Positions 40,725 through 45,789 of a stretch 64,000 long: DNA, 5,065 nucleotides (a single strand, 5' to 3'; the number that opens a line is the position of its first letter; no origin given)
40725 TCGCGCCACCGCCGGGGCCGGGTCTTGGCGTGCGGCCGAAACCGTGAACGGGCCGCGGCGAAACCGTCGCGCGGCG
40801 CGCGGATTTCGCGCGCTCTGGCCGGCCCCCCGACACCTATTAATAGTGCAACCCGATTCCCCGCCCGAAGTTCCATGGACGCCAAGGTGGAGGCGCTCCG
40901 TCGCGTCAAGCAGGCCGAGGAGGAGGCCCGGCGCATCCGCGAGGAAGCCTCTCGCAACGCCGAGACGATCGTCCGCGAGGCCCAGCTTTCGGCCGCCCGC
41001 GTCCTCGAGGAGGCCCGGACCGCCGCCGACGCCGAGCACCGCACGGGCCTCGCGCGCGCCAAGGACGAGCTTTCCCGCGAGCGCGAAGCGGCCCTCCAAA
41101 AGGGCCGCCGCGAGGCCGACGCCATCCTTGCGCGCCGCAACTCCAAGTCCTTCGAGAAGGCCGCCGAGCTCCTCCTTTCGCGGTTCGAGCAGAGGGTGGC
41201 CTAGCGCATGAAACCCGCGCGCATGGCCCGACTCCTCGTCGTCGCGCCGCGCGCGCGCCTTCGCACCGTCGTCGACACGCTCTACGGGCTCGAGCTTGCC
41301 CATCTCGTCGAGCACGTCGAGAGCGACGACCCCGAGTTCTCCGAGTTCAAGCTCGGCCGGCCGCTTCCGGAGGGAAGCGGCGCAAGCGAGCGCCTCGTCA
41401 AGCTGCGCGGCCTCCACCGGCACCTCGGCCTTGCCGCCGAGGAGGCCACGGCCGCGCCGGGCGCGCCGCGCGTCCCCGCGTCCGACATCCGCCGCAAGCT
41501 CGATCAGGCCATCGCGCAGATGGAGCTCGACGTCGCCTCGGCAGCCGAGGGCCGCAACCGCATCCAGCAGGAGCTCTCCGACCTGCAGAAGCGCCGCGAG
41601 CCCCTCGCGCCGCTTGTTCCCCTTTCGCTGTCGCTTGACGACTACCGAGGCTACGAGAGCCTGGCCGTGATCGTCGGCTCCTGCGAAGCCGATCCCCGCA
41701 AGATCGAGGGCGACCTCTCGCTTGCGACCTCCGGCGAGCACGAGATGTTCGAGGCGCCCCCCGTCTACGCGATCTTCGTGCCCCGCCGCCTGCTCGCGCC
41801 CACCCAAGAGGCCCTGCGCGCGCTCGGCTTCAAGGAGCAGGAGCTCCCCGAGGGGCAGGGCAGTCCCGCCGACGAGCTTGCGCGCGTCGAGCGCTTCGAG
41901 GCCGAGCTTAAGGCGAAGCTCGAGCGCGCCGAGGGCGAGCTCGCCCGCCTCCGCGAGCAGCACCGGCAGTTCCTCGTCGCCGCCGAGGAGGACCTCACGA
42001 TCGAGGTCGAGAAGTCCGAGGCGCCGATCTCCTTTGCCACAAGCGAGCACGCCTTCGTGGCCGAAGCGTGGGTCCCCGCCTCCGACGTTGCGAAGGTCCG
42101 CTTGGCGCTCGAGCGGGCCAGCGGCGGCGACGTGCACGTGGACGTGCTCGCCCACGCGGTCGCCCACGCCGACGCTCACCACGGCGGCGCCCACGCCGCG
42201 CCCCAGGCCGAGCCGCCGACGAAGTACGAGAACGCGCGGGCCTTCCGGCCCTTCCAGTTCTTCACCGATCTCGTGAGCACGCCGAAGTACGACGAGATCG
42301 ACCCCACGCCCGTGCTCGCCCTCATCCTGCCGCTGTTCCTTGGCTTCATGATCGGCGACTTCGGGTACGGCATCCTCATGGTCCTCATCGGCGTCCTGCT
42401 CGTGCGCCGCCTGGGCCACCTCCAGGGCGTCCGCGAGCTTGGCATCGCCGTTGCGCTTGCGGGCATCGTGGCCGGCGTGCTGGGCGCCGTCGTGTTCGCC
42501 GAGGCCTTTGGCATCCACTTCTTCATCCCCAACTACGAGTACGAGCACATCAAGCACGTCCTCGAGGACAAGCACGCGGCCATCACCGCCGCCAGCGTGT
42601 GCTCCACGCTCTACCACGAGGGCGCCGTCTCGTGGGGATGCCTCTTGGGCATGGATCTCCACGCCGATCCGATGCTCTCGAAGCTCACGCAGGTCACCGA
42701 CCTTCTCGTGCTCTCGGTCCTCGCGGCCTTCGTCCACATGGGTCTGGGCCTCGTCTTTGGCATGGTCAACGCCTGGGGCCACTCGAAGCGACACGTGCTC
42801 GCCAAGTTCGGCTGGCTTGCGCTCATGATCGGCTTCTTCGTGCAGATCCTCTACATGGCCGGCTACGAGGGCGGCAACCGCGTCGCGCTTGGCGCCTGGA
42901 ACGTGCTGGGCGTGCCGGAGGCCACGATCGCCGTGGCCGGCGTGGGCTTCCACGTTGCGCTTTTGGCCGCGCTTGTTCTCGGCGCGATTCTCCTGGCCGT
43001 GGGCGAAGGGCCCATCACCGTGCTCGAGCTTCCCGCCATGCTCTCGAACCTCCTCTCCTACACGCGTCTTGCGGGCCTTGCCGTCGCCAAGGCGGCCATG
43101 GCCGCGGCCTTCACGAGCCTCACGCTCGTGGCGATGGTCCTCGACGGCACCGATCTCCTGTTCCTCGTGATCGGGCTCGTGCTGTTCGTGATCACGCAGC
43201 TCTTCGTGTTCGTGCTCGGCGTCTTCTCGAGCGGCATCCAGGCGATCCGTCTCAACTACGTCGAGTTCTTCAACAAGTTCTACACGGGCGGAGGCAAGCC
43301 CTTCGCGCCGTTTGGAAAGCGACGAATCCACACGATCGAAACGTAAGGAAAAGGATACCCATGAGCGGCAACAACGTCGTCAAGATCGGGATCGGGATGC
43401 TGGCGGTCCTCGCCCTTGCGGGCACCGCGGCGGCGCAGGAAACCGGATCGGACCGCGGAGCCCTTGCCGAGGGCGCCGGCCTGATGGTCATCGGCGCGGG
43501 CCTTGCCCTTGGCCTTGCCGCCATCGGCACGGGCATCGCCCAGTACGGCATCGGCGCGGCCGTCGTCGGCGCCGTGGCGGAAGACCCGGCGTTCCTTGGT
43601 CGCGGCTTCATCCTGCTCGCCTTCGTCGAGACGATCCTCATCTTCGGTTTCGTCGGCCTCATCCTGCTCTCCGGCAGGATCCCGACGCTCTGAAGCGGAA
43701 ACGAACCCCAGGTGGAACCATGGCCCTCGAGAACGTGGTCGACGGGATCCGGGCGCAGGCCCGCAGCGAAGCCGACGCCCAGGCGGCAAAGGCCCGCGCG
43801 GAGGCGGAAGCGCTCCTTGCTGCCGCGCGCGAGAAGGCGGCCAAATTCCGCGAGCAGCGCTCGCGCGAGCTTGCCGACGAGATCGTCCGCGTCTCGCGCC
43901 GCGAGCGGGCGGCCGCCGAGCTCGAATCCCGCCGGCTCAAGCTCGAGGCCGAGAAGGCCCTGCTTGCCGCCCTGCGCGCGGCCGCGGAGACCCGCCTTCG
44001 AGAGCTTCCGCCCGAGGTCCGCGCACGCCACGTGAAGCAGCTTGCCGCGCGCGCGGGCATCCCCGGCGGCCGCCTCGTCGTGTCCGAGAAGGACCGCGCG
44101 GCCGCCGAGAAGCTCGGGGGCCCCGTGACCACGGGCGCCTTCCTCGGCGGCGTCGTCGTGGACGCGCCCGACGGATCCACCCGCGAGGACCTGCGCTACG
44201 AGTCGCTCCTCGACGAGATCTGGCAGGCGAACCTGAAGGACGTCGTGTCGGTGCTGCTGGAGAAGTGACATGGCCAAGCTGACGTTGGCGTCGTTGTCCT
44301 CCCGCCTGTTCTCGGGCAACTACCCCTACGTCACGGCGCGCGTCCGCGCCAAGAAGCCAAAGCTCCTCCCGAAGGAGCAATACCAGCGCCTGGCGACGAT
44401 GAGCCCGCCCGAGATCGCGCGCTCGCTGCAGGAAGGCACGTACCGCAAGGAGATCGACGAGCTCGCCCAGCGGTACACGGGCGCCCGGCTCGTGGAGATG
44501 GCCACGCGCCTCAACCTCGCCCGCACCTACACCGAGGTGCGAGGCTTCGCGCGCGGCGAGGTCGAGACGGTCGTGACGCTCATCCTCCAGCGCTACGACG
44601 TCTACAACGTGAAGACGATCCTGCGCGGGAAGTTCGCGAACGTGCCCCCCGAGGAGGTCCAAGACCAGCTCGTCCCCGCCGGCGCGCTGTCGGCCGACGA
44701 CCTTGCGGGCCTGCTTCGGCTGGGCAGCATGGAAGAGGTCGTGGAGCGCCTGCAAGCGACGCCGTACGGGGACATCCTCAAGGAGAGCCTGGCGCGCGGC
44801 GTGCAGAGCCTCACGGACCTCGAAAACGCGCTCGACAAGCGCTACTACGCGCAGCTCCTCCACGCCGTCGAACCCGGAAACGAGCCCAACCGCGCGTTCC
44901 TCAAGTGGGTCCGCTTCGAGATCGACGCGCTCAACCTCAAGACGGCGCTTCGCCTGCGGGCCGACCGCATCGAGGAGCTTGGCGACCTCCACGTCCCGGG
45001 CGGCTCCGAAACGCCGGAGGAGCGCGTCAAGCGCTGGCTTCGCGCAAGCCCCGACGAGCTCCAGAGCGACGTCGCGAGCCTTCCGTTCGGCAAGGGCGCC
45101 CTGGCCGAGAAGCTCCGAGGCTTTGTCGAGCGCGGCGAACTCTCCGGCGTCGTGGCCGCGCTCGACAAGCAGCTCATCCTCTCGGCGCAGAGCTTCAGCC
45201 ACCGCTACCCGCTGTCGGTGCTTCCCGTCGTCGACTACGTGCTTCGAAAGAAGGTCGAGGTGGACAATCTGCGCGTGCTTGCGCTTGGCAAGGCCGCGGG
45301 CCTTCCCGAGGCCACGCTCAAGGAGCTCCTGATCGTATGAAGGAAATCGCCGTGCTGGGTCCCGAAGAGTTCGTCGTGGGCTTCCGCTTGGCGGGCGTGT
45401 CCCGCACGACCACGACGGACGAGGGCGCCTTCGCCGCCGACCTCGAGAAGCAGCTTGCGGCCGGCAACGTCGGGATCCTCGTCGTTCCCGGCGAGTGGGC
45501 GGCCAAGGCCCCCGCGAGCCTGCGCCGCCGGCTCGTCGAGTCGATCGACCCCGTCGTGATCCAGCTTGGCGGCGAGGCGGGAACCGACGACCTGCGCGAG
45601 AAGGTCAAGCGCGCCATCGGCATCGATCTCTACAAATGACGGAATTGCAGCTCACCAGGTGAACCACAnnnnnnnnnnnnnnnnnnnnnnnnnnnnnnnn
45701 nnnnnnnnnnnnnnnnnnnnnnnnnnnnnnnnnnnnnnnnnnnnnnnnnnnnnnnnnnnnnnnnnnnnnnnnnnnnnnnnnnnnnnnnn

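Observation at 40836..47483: A1AO ATP synthase operon atpH-I-K-E-C-F-A ends after atpA; atpB and atpD are absent from the locus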

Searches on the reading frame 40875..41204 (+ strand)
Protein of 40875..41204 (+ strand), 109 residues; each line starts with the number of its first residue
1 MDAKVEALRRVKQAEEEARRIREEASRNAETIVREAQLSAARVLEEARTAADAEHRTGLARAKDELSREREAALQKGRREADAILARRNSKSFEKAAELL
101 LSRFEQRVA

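Call 7: search_protein_families(library=pfam, proteins=[window:40875-41204:+], max_evalue=0.01)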
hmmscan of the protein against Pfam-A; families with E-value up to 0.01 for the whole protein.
window:40875-41204:+ (109 aa): 2 families
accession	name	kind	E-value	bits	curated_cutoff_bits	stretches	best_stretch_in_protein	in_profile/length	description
PF00430.23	ATP-synt_B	-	0.00034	21.1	28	1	8-84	46-122/132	ATP synthase B/B' CF(0)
PF12072.13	RNase_Y_N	-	0.0014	18.6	32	0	5-76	23-90/201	RNase Y N-terminal region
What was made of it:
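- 40875..41204 (+): atpH (109 aa, peripheral stalk subunit H). The weak Pfam hit is ATP-synt_B (call 7).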

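Call 61: search_protein_families(library=ncbifam, proteins=[window:40875-41204:+], max_evalue=0.001)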
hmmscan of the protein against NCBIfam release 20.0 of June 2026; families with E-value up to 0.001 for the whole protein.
window:40875-41204:+ (109 aa): 4 families
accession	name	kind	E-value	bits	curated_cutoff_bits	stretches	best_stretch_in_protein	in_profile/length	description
TIGR02926.1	AhaH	equivalog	9.4e-07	29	48.5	1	8-86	1-79/85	ATP synthase archaeal subunit H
NF005198.1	PRK06669.1-3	equivalog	7.1e-06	25.4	200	1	2-87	82-164/299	flagellar assembly protein FliH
NF006256.0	PRK08404.1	equivalog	9.1e-05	22.6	107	1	7-98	4-94/103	V-type ATP synthase subunit H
NF002170.0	PRK01005.1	equivalog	0.00091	19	280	0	10-60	21-71/208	V-type ATP synthase subunit E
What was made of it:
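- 40875..41204 (+): The best NCBIfam hit is AhaH TIGR02926, at 29 bits and below the cut-off (call 61).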

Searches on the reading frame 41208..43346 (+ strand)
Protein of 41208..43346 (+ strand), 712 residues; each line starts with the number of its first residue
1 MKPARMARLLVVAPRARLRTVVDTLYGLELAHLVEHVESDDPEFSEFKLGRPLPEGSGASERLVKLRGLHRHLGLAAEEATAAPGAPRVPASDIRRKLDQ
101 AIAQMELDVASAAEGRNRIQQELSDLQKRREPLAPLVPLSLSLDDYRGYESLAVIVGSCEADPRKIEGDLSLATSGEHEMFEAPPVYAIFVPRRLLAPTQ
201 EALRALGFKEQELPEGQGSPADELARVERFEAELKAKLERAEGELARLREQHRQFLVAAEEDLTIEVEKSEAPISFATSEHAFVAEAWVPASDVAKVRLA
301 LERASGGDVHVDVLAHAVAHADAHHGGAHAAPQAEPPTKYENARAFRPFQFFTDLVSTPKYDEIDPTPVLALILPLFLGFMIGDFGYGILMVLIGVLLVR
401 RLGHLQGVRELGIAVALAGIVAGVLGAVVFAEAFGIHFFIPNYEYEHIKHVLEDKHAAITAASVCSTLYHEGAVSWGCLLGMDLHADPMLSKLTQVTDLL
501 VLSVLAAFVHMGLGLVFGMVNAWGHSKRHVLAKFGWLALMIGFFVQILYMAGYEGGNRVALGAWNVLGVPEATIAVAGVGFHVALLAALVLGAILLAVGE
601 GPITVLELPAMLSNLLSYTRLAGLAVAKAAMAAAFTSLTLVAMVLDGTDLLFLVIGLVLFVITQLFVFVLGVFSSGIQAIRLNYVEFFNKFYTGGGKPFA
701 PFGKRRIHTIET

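Call 7: search_protein_families(library=pfam, proteins=[window:41208-43346:+], max_evalue=0.01)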
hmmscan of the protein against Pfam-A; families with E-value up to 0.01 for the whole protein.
window:41208-43346:+ (712 aa): 2 families
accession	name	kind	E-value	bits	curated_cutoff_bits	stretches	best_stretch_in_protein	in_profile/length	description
PF01496.24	V_ATPase_I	-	1.2e-30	106.7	30.7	2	275-550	301-566/815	V-type ATPase 116kDa subunit family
PF02050.21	FliJ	-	0.0022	18.6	28.4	0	93-131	52-90/123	Flagellar FliJ protein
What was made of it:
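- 41208..43346 (+): atpI (712 aa, membrane subunit a/I). PF01496, E=1e-30 (call 7).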

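Call 61: search_protein_families(library=ncbifam, proteins=[window:41208-43346:+], max_evalue=0.001)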
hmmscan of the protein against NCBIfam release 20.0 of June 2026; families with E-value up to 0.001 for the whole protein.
window:41208-43346:+ (712 aa): 9 families
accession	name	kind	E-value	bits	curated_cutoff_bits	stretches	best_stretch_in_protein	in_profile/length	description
NF004430.0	PRK05771.2-4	equivalog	1.1e-144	483.5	670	1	1-709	2-644/646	V-type ATP synthase subunit I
NF004428.0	PRK05771.2-1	equivalog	8.9e-77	258.7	766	1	95-709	110-676/680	V-type ATP synthase subunit I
NF004432.0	PRK05771.3-1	equivalog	2.1e-59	201.5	1044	2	1-404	2-373/643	V-type ATP synthase subunit I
NF004434.0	PRK05771.3-3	equivalog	6.1e-47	160.5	777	2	59-435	56-420/686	V-type ATP synthase subunit I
NF004427.0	PRK05771.1-1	equivalog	7.8e-35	120.7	942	2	204-423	233-440/668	V-type ATP synthase subunit I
NF004433.0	PRK05771.3-2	equivalog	2.3e-18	65.9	1173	2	187-428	179-406/701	V-type ATP synthase subunit I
NF004435.0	PRK05771.3-4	equivalog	1.2e-15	56.9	1410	2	121-427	115-407/701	V-type ATP synthase subunit I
NF004431.0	PRK05771.2-5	equivalog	1.3e-14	53.7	851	1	229-706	186-642/649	V-type ATP synthase subunit I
NF004429.0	PRK05771.2-2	equivalog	8.9e-10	37.9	799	1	337-434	278-380/608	V-type ATP synthase subunit I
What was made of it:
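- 41208..43346 (+): NF004430, E=1e-144 (call 61).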

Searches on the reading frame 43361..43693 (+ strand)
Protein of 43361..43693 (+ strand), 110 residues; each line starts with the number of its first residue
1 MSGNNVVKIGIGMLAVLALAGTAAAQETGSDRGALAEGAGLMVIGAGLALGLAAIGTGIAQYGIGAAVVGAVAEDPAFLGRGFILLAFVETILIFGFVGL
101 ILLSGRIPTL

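Call 7: search_protein_families(library=pfam, proteins=[window:43361-43693:+], max_evalue=0.01)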
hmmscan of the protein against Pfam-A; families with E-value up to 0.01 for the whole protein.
window:43361-43693:+ (110 aa): 1 family
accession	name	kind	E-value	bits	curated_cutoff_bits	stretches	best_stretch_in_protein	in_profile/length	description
PF00137.26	ATP-synt_C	-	1.7e-14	54.3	24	1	44-103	1-60/60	ATP synthase subunit C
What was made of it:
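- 43361..43693 (+): atpK (110 aa, c-ring proteolipid). PF00137, E=2e-14, above the cut-off (call 7).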

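Call 61: search_protein_families(library=ncbifam, proteins=[window:43361-43693:+], max_evalue=0.001)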
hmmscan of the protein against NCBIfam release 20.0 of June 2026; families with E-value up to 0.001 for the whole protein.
window:43361-43693:+ (110 aa): 7 families
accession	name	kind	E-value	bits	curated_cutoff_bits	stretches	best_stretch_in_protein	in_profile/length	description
NF011483.0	PRK14893.1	equivalog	2.2e-10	40.8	188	1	35-103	4-72/162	V-type ATP synthase subunit K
NF004888.0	PRK06251.1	equivalog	4.1e-09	36.5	101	1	13-102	14-96/102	V-type ATP synthase subunit K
NF004913.0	PRK06271.1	equivalog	7.4e-07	28.7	211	1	41-103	7-69/220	V-type ATP synthase subunit K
NF005608.0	PRK07354.1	equivalog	1.8e-05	25.2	128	1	42-103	9-75/81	F0F1 ATP synthase subunit C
NF005124.0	PRK06558.1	equivalog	4.4e-05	23.3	127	1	35-105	86-156/159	V-type ATP synthase subunit K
NF009999.0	PRK13471.1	equivalog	0.00025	21.2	124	1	42-80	14-54/85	F0F1 ATP synthase subunit C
NF006219.0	PRK08344.1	equivalog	0.00038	20.3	108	1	38-103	90-156/161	V-type ATP synthase subunit K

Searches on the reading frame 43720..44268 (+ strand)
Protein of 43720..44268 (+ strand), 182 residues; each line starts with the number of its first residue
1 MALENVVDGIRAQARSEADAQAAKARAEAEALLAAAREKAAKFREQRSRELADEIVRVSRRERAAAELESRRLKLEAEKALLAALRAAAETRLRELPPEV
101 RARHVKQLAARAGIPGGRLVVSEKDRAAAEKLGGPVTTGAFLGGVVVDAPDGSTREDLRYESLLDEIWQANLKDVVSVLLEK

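Call 7: search_protein_families(library=pfam, proteins=[window:43720-44268:+], max_evalue=0.01)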
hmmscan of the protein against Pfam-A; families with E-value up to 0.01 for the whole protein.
window:43720-44268:+ (182 aa): 1 family
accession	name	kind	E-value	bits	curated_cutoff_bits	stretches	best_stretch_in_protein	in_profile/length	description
PF01991.23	vATP-synt_E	-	4.2e-05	23.5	24.2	0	140-179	159-198/199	ATP synthase (E/31 kDa) subunit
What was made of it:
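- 43720..44268 (+): atpE (182 aa, peripheral stalk subunit E). PF01991, 23.5 bits against a 24.2 cut-off (call 7).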

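Call 61: search_protein_families(library=ncbifam, proteins=[window:43720-44268:+], max_evalue=0.001)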
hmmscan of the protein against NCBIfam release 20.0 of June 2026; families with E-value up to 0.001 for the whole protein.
window:43720-44268:+ (182 aa): 3 families
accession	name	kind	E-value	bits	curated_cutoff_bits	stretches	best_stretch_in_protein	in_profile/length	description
NF002629.0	PRK02292.1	equivalog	1.6e-24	86.8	184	1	1-181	1-191/192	V-type ATP synthase subunit E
NF002264.0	PRK01194.1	equivalog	0.00019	21.4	250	1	1-169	1-173/185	V-type ATP synthase subunit E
NF003049.0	PRK03963.1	equivalog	0.00073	19.4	225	0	131-176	151-192/198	V-type ATP synthase subunit E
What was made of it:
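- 43720..44268 (+): NF002629 subunit E, E=2e-24, below the cut-off (call 61).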

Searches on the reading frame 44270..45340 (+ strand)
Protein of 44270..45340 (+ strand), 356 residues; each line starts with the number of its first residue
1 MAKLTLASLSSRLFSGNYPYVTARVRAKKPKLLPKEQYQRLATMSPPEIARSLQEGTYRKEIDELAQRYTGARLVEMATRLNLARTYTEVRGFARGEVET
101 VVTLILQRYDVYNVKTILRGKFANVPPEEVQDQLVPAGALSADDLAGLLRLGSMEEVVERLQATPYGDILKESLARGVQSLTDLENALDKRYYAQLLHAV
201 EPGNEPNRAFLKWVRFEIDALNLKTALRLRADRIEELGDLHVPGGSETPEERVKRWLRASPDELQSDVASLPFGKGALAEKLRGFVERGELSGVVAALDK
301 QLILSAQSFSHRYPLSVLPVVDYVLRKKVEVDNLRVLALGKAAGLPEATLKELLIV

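Call 7: search_protein_families(library=pfam, proteins=[window:44270-45340:+], max_evalue=0.01)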
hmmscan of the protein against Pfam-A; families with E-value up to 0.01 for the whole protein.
window:44270-45340:+ (356 aa): 1 family
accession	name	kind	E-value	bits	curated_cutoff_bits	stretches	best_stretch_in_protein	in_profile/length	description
PF01992.21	vATP-synt_AC39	-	3.3e-76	257.3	29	1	21-352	1-338/339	ATP synthase (C/AC39) subunit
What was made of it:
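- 44270..45340 (+): atpC (356 aa, subunit C/d). PF01992, E=3e-76 (call 7).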

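Call 17: find_related_loci(query=A1, collection=metagenome_contigs, flank=10000)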
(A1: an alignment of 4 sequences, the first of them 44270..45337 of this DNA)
Query A1 (356 aa) in metagenome_contigs; peptide patterns used: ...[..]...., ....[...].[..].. (x = any residue, [..] = any of these).
502 stretches matched a pattern; 221 encode a relative of the query (tblastn E <= 1e-3); the best 80 are kept; 80 distinct loci.
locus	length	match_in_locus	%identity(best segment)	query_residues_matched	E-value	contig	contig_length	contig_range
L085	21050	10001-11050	51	3-356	3e-106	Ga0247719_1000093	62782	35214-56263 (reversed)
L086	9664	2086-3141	48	5-356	1e-99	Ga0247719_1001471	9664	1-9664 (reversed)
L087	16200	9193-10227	48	15-356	4e-96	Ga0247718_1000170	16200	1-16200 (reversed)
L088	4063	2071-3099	45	17-356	1e-88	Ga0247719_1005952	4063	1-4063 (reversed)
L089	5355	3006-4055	45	6-356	9e-86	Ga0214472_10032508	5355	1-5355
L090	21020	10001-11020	42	16-356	7e-75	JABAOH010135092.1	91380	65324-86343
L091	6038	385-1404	42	16-356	6e-75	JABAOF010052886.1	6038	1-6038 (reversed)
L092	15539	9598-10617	41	16-356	1e-74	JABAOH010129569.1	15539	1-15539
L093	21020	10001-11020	42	16-356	6e-74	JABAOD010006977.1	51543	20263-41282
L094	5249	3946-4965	40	16-356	2e-73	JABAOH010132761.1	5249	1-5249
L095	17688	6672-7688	42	16-356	7e-73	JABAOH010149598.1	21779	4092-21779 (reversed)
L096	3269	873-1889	41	15-356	1e-72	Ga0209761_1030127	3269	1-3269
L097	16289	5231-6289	38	6-356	5e-72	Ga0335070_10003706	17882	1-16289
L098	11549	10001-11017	41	15-356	1e-71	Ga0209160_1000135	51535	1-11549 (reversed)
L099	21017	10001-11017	41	15-356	1e-71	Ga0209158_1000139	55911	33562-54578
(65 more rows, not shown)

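Call 57: search_protein_families(library=pfam, proteins=[L086:5435-8860:+, L087:12694-13113:+, L087:13160-13984:+, L087:13981-14559:-, L087:14618-15640:-], max_evalue=0.001)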
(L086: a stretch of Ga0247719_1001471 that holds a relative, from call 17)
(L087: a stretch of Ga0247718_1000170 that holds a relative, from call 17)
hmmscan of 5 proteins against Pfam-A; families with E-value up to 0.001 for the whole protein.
L086:5435-8860:+ (1141 aa): 3 families
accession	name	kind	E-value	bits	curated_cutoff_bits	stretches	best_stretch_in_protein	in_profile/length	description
PF18911.6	PKD_4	-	2.2e-14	53.7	27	1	90-146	17-74/85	PKD domain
PF00801.26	PKD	-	4.6e-11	43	23.5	1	87-141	11-66/80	PKD domain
PF14312.12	FG-GAP_2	-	0.00065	20.3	23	0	633-647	14-28/49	FG-GAP repeat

L087:12694-13113:+ (139 aa): 1 family
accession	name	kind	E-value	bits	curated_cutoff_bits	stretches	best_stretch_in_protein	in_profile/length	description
PF02452.23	PemK_toxin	-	1.5e-15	57.7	23.1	1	32-137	2-108/109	PemK-like, MazF-like toxin of type II toxin-antitoxin system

L087:13160-13984:+ (274 aa): 1 family
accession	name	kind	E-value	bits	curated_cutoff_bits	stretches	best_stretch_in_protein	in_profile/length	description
PF00248.27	Aldo_ket_red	-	2.7e-56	191.3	24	1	16-263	2-288/291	Aldo/keto reductase family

L087:13981-14559:- (192 aa): 1 family
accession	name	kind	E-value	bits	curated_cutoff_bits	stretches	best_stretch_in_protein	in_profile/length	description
PF01161.25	PBP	-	4.6e-31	108.4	24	1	56-187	2-135/135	Phosphatidylethanolamine-binding protein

L087:14618-15640:- (340 aa): 1 family
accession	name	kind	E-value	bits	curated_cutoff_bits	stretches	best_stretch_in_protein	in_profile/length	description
PF00326.27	Peptidase_S9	-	2.4e-07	30.9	22.6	1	116-261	50-185/213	Prolyl oligopeptidase family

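Call 61: search_protein_families(library=ncbifam, proteins=[window:44270-45340:+], max_evalue=0.001)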
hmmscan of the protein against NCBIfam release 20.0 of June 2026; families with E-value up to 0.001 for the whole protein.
window:44270-45340:+ (356 aa): 6 families
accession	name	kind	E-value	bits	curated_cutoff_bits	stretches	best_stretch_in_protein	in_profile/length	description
NF002268.0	PRK01198.1-4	equivalog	5.7e-98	328.3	381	1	15-356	8-346/346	V-type ATP synthase subunit C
TIGR02923.1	AhaC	equivalog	2.4e-88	296.8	240.5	1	17-354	4-347/348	ATP synthase A1 subunit C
NF002265.0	PRK01198.1-1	equivalog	8.1e-68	229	534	1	15-355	6-350/352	V-type ATP synthase subunit C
NF002267.0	PRK01198.1-3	equivalog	2.6e-49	168.4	488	1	18-355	48-389/390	V-type ATP synthase subunit C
NF002266.0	PRK01198.1-2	equivalog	1.2e-32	113.2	270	1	17-355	5-329/333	V-type ATP synthase subunit C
NF002269.0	PRK01198.1-5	equivalog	1.2e-28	100.3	574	1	17-352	34-363/369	V-type ATP synthase subunit C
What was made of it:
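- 44270..45340 (+): TIGR02923 AhaC, 296.8 bits against a 240.5 cut-off (call 61).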

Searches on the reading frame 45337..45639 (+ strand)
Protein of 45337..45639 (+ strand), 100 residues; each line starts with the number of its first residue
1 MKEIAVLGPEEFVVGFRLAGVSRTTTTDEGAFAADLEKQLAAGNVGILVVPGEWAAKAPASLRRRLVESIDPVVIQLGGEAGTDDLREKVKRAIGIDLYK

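Call 7: search_protein_families(library=pfam, proteins=[window:45337-45639:+], max_evalue=0.01)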
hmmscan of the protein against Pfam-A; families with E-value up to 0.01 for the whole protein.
window:45337-45639:+ (100 aa): 1 family
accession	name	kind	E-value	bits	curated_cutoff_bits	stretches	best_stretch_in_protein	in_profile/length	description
PF01990.22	ATP-synt_F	-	4.4e-12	46.6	23.5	1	4-90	1-91/91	ATP synthase (F/14-kDa) subunit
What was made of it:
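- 45337..45639 (+): atpF (100 aa). Its start overlaps the atpC stop (ATGA). PF01990, E=4e-12 (call 7).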

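Call 61: search_protein_families(library=ncbifam, proteins=[window:45337-45639:+], max_evalue=0.001)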
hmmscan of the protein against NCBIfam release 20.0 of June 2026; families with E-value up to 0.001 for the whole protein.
window:45337-45639:+ (100 aa): 4 families
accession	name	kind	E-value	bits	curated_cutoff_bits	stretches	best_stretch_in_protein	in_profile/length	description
NF002577.0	PRK02228.1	equivalog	3.6e-27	94.9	112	1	2-100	2-101/101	V-type ATP synthase subunit F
NF003047.0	PRK03957.1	equivalog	4.5e-10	39.8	101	1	3-99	2-99/100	V-type ATP synthase subunit F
NF002256.0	PRK01189.1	equivalog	2.6e-06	27.9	149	1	2-98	3-101/104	V-type ATP synthase subunit F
NF002384.0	PRK01395.1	equivalog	7e-06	26.2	114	1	1-98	3-103/104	V-type ATP synthase subunit F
